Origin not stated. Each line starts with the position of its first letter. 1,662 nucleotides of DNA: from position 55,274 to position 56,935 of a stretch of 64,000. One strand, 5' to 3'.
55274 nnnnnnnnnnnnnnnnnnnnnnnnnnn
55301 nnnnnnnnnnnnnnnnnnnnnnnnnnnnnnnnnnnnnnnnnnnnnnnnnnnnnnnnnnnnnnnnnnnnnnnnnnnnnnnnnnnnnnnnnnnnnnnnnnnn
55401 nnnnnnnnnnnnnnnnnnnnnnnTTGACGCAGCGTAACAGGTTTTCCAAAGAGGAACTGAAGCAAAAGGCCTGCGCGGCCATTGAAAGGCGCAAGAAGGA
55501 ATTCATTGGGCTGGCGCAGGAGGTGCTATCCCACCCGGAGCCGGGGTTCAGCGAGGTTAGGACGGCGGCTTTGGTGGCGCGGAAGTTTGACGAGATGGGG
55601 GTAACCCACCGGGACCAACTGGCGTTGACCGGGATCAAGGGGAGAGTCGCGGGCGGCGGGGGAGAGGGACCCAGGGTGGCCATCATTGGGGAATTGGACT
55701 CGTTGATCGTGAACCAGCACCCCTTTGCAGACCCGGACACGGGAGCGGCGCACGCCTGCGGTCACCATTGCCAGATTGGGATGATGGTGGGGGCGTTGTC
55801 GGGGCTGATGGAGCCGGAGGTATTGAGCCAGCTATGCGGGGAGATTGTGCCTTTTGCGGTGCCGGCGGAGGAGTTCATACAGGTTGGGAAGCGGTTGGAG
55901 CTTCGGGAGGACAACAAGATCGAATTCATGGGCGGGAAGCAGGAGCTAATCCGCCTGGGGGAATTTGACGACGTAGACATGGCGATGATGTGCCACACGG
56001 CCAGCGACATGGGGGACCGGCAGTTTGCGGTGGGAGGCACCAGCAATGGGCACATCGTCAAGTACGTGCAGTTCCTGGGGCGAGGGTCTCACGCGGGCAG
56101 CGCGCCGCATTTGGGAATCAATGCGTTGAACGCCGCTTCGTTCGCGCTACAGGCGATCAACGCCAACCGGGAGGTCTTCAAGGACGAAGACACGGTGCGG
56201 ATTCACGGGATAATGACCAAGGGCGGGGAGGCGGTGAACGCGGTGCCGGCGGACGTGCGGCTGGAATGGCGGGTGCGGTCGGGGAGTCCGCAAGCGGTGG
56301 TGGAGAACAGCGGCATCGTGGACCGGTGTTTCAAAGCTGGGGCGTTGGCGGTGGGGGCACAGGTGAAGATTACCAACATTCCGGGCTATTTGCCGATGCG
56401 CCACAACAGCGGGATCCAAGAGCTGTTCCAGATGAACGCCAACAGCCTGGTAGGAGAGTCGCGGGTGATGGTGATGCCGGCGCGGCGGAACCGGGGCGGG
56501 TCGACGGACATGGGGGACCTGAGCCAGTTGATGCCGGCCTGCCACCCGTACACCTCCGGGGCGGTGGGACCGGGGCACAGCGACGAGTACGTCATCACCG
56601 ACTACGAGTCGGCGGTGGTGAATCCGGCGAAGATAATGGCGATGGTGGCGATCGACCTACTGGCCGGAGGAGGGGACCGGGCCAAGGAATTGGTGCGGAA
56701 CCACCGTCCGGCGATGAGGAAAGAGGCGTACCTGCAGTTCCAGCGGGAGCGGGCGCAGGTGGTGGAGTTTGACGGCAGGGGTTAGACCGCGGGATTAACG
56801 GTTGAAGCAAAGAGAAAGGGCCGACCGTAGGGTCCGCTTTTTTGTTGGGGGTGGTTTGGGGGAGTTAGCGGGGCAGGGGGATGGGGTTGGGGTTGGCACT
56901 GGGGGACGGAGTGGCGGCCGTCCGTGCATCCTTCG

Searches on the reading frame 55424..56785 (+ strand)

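Call 59: search_protein_families(library=pfam, proteins=[window:55424-56785:+], max_evalue=0.00001)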
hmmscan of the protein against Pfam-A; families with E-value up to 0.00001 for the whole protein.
window:55424-56785:+ (453 aa): 2 families
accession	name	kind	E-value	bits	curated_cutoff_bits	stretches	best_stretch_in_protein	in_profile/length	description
PF07687.19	M20_dimer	-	2.5e-08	34.3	21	1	215-288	11-84/107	Peptidase dimerisation domain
PF01546.33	Peptidase_M20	-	1.3e-06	28.9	24.6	1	89-379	4-177/206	Peptidase family M20/M25/M40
